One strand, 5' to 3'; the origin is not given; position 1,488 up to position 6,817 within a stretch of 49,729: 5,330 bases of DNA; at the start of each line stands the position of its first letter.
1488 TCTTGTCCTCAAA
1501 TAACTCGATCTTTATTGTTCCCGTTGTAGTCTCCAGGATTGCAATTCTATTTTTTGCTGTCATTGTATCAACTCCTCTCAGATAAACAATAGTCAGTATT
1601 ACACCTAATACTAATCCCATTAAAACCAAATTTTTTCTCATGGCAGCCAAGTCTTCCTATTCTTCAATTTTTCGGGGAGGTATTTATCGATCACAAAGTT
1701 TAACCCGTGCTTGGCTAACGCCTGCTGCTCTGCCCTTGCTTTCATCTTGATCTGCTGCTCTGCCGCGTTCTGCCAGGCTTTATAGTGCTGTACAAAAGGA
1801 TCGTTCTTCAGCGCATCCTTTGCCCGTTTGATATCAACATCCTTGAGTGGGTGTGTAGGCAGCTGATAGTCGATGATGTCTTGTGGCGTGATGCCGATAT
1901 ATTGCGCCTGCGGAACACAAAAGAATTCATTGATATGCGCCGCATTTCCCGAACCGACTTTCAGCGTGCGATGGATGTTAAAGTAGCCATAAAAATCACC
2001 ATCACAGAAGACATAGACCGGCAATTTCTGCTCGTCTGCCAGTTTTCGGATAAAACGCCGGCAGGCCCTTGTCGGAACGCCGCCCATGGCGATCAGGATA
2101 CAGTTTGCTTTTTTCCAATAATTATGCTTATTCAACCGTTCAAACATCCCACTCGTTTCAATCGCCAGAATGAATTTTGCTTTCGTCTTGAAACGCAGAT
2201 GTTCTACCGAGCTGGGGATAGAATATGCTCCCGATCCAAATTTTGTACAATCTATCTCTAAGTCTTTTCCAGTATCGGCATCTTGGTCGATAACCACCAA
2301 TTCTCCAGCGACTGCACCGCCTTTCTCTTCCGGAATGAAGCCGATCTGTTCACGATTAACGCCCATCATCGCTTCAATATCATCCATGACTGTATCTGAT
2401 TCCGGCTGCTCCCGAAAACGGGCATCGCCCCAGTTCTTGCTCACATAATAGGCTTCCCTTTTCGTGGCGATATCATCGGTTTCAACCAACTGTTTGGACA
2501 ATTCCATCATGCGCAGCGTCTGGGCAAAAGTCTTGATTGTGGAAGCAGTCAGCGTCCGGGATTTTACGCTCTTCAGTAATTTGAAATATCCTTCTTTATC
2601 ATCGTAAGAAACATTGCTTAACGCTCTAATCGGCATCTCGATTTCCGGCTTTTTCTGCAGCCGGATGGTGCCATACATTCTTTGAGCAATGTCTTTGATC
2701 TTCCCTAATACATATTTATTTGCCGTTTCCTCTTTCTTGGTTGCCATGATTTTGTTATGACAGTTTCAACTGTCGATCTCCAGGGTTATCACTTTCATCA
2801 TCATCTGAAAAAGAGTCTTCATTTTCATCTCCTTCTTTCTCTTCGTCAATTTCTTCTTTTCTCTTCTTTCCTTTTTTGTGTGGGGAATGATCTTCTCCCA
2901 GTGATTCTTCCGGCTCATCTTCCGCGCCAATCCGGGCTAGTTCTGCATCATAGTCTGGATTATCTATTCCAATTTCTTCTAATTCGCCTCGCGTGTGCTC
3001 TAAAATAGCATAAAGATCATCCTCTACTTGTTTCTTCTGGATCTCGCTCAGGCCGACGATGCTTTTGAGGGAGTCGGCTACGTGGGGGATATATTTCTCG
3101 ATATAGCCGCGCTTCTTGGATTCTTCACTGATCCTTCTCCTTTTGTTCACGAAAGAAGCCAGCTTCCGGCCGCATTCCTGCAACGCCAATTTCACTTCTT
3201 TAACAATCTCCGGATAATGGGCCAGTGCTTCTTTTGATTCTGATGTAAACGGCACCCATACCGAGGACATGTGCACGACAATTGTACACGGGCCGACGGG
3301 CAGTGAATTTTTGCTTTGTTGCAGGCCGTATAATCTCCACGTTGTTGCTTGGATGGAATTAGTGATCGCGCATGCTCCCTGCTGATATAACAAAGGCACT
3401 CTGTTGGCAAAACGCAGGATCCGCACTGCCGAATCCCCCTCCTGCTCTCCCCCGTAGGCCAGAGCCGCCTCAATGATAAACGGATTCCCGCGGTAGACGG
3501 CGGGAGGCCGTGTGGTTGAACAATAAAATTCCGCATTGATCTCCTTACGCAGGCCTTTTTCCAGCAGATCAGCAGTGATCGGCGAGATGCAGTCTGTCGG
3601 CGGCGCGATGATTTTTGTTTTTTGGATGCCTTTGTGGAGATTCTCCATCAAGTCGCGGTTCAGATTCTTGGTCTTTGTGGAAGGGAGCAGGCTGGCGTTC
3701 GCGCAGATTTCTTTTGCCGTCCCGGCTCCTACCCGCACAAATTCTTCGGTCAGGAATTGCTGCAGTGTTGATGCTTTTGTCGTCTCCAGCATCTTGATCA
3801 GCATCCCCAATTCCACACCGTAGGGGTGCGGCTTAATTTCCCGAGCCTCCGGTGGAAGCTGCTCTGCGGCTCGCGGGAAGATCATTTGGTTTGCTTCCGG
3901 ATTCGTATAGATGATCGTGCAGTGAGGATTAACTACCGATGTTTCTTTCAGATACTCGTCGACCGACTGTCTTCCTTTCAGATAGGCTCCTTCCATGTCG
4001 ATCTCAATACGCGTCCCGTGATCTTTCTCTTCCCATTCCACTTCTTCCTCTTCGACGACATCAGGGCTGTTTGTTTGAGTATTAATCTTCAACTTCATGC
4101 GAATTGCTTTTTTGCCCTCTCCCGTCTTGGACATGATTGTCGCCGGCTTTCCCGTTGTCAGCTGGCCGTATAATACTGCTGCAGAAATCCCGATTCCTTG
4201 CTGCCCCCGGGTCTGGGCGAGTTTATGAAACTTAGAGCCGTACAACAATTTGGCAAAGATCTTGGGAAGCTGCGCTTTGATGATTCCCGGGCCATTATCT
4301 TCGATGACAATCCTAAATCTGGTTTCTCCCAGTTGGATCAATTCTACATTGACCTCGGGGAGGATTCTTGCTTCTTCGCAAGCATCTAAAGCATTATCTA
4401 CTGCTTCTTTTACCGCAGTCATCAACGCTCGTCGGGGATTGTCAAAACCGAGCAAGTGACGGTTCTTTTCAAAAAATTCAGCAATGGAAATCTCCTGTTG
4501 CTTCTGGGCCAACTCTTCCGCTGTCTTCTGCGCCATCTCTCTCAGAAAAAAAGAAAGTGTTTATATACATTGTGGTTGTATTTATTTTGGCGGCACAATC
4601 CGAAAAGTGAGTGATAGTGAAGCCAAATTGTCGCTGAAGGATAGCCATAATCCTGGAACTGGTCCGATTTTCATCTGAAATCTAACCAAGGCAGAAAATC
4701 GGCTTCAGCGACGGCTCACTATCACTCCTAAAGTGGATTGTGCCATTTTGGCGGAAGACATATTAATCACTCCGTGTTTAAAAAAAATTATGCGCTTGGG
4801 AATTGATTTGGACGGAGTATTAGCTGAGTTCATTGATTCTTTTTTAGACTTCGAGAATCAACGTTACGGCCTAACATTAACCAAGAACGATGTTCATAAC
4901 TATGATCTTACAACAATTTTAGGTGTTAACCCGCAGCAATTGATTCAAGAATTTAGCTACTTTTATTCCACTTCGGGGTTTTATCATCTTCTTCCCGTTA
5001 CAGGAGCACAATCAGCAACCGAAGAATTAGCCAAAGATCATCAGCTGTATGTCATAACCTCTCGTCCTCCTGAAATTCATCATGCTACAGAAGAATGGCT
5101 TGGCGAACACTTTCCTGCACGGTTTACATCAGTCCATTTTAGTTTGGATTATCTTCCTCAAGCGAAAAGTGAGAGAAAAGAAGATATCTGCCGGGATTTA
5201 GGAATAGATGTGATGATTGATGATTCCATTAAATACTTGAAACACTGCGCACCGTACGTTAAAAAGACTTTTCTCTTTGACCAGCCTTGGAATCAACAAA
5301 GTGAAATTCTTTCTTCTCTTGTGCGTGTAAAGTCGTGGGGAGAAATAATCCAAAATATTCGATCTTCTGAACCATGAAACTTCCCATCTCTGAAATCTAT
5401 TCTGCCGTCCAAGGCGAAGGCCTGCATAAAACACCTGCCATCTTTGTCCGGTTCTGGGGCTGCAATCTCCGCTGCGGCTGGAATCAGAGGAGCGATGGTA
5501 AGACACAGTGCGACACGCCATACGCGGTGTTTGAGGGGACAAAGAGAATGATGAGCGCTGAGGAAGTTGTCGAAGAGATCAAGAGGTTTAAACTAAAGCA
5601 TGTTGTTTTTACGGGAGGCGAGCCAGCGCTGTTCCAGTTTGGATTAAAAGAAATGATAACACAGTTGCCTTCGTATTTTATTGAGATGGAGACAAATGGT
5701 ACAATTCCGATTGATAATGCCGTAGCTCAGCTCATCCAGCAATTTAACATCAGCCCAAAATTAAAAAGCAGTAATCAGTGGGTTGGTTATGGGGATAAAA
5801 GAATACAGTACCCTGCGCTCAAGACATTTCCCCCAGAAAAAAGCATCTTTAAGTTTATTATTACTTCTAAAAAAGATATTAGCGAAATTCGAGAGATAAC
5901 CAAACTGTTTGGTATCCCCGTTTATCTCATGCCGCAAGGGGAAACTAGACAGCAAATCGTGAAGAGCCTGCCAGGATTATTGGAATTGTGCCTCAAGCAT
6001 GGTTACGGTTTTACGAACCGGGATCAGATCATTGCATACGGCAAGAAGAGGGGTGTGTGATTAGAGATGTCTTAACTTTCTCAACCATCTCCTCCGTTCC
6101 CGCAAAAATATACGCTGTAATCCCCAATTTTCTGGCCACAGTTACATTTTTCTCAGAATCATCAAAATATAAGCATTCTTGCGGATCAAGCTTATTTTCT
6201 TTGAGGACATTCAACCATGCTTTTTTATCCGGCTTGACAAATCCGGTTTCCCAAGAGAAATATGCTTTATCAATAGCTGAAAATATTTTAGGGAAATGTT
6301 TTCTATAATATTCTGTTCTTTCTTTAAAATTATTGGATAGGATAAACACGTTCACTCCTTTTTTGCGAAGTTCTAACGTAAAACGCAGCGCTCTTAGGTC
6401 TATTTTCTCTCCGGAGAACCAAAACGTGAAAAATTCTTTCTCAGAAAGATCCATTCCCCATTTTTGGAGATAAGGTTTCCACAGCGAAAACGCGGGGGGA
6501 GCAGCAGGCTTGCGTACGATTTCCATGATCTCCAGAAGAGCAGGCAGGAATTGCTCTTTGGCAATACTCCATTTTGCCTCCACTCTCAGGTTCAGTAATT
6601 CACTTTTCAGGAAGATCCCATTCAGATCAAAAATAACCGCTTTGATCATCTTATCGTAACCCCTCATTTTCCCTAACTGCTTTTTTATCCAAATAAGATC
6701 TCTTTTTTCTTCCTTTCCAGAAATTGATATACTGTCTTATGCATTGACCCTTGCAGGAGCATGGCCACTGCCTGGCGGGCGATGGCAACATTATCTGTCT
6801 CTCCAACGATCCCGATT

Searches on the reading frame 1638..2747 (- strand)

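Call 59: search_protein_families(library=pfam, proteins=[window:1638-2747:-], max_evalue=0.0001)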
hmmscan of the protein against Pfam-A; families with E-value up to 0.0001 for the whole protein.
window:1638-2747:- (369 aa): 3 families
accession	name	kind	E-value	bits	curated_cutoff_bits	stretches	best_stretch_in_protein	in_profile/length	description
PF21180.3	TOP6A-Spo11_Toprim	-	3.1e-57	193.7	24.1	1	192-361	1-170/170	Topoisomerase 6 subunit A/Spo11, Toprim domain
PF20768.2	Topo_VI_alpha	-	1.6e-18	66.6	23.6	1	140-190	1-50/50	All-beta domain in DNA topoisomerase VI alpha subunit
PF04406.19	TP6A_N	-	1.1e-16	60.8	26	1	72-135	1-60/62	Type IIB DNA topoisomerase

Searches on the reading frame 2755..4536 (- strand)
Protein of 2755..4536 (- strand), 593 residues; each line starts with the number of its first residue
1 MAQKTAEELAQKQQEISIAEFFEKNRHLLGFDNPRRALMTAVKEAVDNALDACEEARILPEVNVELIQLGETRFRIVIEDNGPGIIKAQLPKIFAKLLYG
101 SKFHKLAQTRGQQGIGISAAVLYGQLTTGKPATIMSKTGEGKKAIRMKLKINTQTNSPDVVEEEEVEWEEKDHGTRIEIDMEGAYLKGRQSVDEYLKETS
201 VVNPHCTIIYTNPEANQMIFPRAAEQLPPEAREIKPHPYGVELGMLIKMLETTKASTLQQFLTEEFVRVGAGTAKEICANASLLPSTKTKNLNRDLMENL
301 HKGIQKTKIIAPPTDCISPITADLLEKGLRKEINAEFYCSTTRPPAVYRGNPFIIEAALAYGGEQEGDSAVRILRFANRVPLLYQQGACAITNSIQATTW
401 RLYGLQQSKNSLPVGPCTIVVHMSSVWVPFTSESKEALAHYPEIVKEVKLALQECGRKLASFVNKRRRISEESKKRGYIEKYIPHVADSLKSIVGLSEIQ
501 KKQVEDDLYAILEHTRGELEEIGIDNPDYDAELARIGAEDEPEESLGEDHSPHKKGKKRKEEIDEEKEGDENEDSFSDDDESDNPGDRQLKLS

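Call 59: search_protein_families(library=pfam, proteins=[window:2755-4536:-], max_evalue=0.0001)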
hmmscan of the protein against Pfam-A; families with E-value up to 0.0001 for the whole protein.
window:2755-4536:- (593 aa): 3 families
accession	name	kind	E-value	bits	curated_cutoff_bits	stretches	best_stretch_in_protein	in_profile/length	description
PF09239.17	Topo-VIb_trans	-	1.9e-59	200.4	24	1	312-475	1-159/159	Topoisomerase VI B subunit, transducer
PF02518.31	HATPase_c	-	9.6e-11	42.6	26.4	1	36-150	4-108/111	Histidine kinase-, DNA gyrase B-, and HSP90-like ATPase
PF13589.12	HATPase_c_3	-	1.5e-10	41.6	25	1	39-175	4-137/137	Histidine kinase-, DNA gyrase B-, and HSP90-like ATPase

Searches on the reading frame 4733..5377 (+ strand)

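Call 59: search_protein_families(library=pfam, proteins=[window:4733-5377:+], max_evalue=0.0001)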
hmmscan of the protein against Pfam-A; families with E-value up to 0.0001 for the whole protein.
window:4733-5377:+ (214 aa): 1 family
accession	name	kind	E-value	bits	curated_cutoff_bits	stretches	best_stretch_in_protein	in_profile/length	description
PF06941.18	NT5C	-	5.3e-19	69.2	24.8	1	22-209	4-174/180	5' nucleotidase, deoxy (Pyrimidine), cytosolic type C protein (NT5C)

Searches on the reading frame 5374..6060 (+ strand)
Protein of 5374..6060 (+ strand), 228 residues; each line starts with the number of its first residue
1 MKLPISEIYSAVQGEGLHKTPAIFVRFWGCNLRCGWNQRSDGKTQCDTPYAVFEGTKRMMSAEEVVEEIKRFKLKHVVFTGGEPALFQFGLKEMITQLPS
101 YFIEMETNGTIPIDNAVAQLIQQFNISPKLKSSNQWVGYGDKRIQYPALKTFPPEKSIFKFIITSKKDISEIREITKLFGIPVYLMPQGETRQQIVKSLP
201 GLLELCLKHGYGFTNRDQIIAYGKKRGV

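Call 59: search_protein_families(library=pfam, proteins=[window:5374-6060:+], max_evalue=0.0001)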
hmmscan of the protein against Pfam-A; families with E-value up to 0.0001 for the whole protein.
window:5374-6060:+ (228 aa): 1 family
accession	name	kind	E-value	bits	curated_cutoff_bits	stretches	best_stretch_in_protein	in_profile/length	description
PF04055.27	Radical_SAM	-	9.2e-10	39.4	29.5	1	29-120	6-97/166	Radical SAM superfamily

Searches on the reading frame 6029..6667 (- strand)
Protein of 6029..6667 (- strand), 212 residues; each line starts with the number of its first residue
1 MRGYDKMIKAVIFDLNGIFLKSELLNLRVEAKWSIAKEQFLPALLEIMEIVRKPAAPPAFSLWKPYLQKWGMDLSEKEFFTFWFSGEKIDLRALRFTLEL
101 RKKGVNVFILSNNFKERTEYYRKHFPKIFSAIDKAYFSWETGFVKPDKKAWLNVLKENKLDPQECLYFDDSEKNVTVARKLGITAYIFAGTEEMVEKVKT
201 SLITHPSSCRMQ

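Call 59: search_protein_families(library=pfam, proteins=[window:6029-6667:-], max_evalue=0.0001)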
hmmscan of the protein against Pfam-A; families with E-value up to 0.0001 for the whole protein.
window:6029-6667:- (212 aa): 2 families
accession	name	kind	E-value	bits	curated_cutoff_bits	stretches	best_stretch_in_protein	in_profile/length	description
PF00702.32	Hydrolase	-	2.9e-12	47.8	26.4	1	88-182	98-191/191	haloacid dehalogenase-like hydrolase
PF13419.12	HAD_2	-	1.5e-10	41.9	23.8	1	99-185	90-175/178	Haloacid dehalogenase-like hydrolase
